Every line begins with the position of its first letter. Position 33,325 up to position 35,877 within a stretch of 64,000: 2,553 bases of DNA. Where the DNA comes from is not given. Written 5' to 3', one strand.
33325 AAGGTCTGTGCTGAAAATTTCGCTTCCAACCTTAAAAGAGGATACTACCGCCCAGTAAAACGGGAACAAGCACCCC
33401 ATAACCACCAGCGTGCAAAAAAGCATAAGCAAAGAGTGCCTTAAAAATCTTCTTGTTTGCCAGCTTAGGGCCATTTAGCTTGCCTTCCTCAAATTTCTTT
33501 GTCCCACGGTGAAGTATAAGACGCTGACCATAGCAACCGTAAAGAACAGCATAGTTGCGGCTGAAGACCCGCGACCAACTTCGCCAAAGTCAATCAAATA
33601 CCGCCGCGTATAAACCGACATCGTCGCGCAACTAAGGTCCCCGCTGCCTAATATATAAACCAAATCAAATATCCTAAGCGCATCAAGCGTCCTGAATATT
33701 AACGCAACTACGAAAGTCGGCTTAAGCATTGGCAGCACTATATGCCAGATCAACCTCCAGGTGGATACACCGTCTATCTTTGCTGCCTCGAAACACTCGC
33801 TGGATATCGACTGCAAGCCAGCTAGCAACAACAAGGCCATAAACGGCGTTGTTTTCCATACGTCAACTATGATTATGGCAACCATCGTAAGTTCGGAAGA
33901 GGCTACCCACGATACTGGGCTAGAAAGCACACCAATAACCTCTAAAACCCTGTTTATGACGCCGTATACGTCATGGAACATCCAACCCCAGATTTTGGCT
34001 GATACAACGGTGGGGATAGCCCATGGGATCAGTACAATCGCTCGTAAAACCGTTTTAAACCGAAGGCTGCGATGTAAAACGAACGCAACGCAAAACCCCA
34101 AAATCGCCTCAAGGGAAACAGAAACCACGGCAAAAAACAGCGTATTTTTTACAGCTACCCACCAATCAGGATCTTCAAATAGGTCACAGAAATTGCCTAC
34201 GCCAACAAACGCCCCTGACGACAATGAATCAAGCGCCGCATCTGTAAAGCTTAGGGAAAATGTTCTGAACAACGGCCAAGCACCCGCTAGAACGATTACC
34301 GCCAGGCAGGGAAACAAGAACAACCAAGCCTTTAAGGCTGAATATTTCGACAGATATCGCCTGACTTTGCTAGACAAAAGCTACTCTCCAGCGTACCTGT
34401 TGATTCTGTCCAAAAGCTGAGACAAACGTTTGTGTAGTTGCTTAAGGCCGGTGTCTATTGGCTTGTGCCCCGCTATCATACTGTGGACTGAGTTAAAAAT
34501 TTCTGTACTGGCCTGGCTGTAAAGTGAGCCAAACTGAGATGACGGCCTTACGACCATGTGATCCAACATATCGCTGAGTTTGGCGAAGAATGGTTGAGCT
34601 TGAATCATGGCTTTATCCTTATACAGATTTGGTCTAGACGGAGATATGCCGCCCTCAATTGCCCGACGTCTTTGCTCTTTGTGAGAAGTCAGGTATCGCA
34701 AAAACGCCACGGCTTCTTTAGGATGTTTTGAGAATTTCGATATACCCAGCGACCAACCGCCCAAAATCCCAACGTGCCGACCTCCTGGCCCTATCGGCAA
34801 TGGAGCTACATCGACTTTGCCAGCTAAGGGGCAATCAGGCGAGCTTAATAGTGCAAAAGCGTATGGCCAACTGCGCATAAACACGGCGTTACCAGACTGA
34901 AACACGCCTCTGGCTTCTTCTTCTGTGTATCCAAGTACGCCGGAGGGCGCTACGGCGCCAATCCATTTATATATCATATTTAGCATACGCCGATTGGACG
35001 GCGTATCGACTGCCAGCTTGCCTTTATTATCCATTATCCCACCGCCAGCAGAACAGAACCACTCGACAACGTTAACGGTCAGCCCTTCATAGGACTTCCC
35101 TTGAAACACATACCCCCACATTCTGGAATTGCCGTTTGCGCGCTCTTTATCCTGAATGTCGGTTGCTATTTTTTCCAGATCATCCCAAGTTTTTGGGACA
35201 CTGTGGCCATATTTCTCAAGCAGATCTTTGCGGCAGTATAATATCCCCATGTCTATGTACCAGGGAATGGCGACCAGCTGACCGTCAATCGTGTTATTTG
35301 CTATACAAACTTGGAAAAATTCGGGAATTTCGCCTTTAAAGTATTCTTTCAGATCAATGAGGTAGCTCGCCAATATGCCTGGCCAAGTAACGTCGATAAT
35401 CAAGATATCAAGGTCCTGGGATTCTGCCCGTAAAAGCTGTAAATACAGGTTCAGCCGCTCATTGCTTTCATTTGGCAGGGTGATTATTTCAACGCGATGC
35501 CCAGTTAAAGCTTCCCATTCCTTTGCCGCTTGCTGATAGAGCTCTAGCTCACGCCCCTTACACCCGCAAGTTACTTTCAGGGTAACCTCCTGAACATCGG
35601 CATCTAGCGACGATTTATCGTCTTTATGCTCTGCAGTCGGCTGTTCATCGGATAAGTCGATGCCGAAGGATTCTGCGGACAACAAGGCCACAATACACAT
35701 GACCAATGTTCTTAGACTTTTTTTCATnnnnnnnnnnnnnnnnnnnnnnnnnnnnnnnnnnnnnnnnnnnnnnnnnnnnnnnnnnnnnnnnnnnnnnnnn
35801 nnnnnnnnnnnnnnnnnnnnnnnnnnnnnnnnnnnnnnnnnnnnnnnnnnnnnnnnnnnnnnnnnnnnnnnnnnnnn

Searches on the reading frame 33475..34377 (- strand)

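Call 8: search_protein_families(library=pfam, proteins=[window:33475-34377:-], max_evalue=0.01)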
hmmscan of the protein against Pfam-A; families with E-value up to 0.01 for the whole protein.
window:33475-34377:- (300 aa): 1 family
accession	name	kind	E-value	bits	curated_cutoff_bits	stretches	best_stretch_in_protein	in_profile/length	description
PF00528.27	BPD_transp_1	-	1.2e-20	74.5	26.4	1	92-286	3-166/184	Binding-protein-dependent transport system inner membrane component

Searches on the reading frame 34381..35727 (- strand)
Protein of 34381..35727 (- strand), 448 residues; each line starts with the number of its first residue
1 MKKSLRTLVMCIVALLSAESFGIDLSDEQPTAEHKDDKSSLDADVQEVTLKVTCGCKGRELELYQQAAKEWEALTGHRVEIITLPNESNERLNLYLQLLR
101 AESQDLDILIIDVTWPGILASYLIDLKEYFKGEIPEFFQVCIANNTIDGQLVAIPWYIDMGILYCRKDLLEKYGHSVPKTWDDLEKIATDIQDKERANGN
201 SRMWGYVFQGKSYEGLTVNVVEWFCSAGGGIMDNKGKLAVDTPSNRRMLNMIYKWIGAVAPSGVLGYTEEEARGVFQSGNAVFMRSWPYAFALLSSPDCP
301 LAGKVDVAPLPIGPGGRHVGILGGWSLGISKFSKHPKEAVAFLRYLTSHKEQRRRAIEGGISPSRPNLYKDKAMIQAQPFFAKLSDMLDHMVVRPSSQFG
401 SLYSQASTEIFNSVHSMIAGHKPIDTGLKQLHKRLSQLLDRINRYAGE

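Call 8: search_protein_families(library=pfam, proteins=[window:34381-35727:-], max_evalue=0.01)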
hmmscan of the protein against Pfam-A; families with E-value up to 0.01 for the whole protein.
window:34381-35727:- (448 aa): 2 families
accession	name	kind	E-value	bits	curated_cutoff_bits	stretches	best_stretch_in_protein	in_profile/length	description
PF01547.30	SBP_bac_1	-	1.5e-32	114.3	26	1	63-352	9-306/307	Bacterial extracellular solute-binding protein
PF13416.11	SBP_bac_8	-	8.5e-24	85.2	27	1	66-379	1-275/279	Bacterial extracellular solute-binding protein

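Call 10: find_encoding_contigs(protein=window:34381-35727:-, flank=10000, max_places=10)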
Protein window:34381-35727:- (448 aa): no gene with exactly this product is on record in the collection.

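Call 11: find_related_loci(query=window:34381-35727:-, collection=genome_contigs, flank=10000)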
Query window:34381-35727:- (448 aa) in genome_contigs; peptide patterns used: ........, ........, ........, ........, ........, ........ (x = any residue, [..] = any of these).
203 stretches matched a pattern; 150 encode a relative of the query (tblastn E <= 1e-3); the best 80 are kept; 80 distinct loci.
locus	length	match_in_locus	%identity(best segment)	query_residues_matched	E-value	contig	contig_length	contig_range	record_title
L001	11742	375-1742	84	1-448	0e+0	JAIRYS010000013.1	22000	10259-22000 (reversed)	MAG: Holosporales bacterium isolate Gsp477_bin58 k119_3852945, whole genome shotgun sequence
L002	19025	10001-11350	62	1-448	0e+0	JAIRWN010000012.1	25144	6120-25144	MAG: Holosporales bacterium isolate Gsp477_bin113 k119_4269832, whole genome shotgun sequence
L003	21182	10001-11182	49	45-436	4e-133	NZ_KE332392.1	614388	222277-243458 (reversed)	Litchfieldella anticariensis FP35 = DSM 16096 strain FP35 Scaffold4, whole genome shotgun sequence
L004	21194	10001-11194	50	45-444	1e-133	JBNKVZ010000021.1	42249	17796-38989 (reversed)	MAG: Thalassospira sp. isolate A1.bin.7.strict NODE_22_length_42249_cov_4.196529, whole genome shotgun sequence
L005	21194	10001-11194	48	46-441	3e-133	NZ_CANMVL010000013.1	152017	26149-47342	Uncultured Halomonas sp. isolate N2E173_1.fasta NODE_16, whole genome shotgun sequence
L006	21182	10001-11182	49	50-441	2e-133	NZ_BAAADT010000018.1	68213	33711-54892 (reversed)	Halomonas beimenensis strain JCM 16084 sequence18, whole genome shotgun sequence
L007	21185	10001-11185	49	45-437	7e-132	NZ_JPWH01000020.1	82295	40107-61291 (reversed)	Thalassospira profundimaris strain S25-3-2 contig20, whole genome shotgun sequence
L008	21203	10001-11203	48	45-441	5e-132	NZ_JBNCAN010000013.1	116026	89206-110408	Halomonas sp. GXIMD04776 GXIMD2776_ctg013, whole genome shotgun sequence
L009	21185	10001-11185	48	45-437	4e-131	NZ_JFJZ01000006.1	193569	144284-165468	Thalassospira sp. MCCC 1A01428 contig6, whole genome shotgun sequence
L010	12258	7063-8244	48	50-441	2e-130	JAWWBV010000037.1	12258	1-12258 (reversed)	MAG: Halomonas sp. isolate HN16.bin.20 k141_93864_length_12258_cov_33.7095, whole genome shotgun sequence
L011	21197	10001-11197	47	45-441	2e-130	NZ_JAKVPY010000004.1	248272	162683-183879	Halomonas flagellata strain EGI 63088 spades_K_17_127_4, whole genome shotgun sequence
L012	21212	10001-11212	47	43-441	9e-130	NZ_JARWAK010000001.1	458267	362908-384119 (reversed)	Halomonas koreensis strain DSM 23530 contig00001, whole genome shotgun sequence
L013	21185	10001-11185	48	48-444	2e-129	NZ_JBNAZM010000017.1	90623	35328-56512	Arhodomonas sp. AD133 AD138_contig_17, whole genome shotgun sequence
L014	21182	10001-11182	47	50-441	1e-129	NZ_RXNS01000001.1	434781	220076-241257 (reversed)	Halomonas nitroreducens strain 11S NODE_1_length_434781_cov_48.132550, whole genome shotgun sequence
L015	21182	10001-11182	48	50-441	1e-129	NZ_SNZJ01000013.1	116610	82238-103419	Halomonas ventosae strain CECT 5797 Ga0244606_113, whole genome shotgun sequence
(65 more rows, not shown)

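Call 21: find_homologous_proteins(query=window:34381-35727:-, max_evalue=1e-100)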
Query window:34381-35727:- (448 aa): 2178 proteins with E <= 1e-100 among 8000 candidates; the best 120 are listed.
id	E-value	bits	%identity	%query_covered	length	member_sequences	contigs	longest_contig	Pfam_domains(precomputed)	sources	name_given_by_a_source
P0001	0.0e+0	1031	100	100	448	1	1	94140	PF13416.12,PF01547.31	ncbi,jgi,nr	ncbi:MAG: ABC transporter substrate-binding protein [Holosporales bacterium]|jgi:trehalose/maltose t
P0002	5.5e-256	868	84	98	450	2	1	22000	PF13416.12,PF01547.31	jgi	jgi:trehalose/maltose transport system substrate-binding protein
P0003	3.8e-188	644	67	90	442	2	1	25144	PF13416.12,PF01547.31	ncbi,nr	ncbi:MAG: ABC transporter substrate-binding protein [Holosporales bacterium]|nr:ABC transporter subs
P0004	1.5e-173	596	60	93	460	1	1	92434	PF13416.12,PF01547.31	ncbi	-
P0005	4.1e-130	453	51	87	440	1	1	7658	PF13416.12,PF01547.31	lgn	-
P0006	8.9e-130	452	51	87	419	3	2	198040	PF13416.12,PF01547.31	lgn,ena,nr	nr:ABC transporter substrate-binding protein [uncultured Halomonas sp.]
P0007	1.9e-129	451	48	89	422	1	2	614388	PF13416.12,PF01547.31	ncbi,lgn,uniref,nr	ncbi:ABC transporter substrate-binding protein [Litchfieldella anticariensis FP35 = DSM 16096]|unire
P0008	2.6e-129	450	48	89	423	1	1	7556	PF13416.12,PF01547.31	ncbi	-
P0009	5.7e-129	449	49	88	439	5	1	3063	PF13416.12,PF01547.31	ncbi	-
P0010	1.1e-128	448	50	89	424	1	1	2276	PF13416.12,PF01547.31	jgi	jgi:trehalose/maltose transport system substrate-binding protein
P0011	1.2e-128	448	50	85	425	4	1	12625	PF13416.12,PF01547.31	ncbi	-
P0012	1.4e-128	448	50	89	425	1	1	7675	PF13416.12,PF01547.31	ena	-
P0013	5.2e-128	446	49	89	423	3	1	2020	PF13416.12,PF01547.31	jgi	jgi:trehalose/maltose transport system substrate-binding protein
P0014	5.4e-128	446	48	88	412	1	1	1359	PF13416.12,PF01547.31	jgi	jgi:trehalose/maltose transport system substrate-binding protein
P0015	8.0e-128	445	49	88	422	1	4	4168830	PF13416.12,PF01547.31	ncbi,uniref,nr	ncbi:ABC transporter substrate-binding protein [Halomonas beimenensis]|uniref:Maltose/maltodextrin A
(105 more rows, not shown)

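Call 22: search_protein_families(library=ncbifam, proteins=[window:34381-35727:-], max_evalue=0.1)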
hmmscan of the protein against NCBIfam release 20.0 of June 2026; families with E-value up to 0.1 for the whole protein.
window:34381-35727:- (448 aa): 5 families
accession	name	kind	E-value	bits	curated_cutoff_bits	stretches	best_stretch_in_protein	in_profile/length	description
TIGR03850.1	bind_CPR_0540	equivalog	4.5e-06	25.5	299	1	139-197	139-197/437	carbohydrate ABC transporter substrate-binding protein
NF053763.1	ABCarbgalBndGanS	equivalog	3.5e-05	22.7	700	1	139-374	126-354/420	galactooligosaccharide ABC transporter substrate-binding protein GanS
TIGR03851.1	chitin_NgcE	equivalog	0.00036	19.6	399.65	1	142-211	144-206/450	N-acetylglucosamine/diacetylchitobiose ABC transporter substrate-binding protein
NF008211.0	PRK10974.1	equivalog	0.0035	16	411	1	146-213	133-203/439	sn-glycerol-3-phosphate ABC transporter substrate-binding protein UgpB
NF007011.0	PRK09474.1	equivalog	0.064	12.1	291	1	138-346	116-310/396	maltose/maltodextrin ABC transporter substrate-binding protein MalE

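Call 23: find_encoding_contigs(protein=P0001, flank=10000, max_places=10)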
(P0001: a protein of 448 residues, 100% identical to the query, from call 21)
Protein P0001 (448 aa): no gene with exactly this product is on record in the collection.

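Call 24: find_encoding_contigs(protein=P0004, flank=10000, max_places=6)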
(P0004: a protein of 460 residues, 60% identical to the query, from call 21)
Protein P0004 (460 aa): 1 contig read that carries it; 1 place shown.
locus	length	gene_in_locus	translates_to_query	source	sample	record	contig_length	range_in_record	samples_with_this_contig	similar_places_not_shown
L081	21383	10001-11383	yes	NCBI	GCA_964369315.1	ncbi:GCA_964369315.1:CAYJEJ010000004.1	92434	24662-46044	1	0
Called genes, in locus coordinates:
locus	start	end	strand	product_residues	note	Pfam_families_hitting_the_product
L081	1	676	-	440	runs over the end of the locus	PF01734:Patatin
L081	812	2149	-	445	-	PF02878:PGM_PMM_I, PF02879:PGM_PMM_II, PF02880:PGM_PMM_III, PF00408:PGM_PMM_IV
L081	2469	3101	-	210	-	PF00730:HhH-GPD, PF00633:HHH (faint)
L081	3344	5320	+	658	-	PF00270:DEAD (weak), PF04851:ResIII, PF17757:UvrB_inter, PF27431:UvrB_3rd, PF00271:Helicase_C, PF12344:UvrB, PF02151:UVR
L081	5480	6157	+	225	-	PF13505:OMP_b-brl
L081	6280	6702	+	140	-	PF04355:BamE (weak)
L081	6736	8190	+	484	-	PF02386:TrkH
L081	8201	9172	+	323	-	PF00698:Acyl_transf_1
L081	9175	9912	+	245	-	PF00106:adh_short, PF08659:KR, PF13561:adh_short_C2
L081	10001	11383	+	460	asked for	PF01547:SBP_bac_1, PF13416:SBP_bac_8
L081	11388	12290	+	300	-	PF00528:BPD_transp_1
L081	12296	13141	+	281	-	PF00528:BPD_transp_1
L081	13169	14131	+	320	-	PF00108:Thiolase_N, PF08392:FAE1_CUT1_RppA (faint), PF08545:ACP_syn_III, PF08541:ACP_syn_III_C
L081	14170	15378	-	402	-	-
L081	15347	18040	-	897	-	PF00521:DNA_topoisoIV, PF03989:DNA_gyraseA_C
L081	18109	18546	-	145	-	PF00436:SSB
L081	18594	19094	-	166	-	PF02559:CarD_TRCF_RID, PF21095:CarD_C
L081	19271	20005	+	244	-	PF02511:Thy1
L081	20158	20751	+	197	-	-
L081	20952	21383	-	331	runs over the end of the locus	PF00579:tRNA-synt_1b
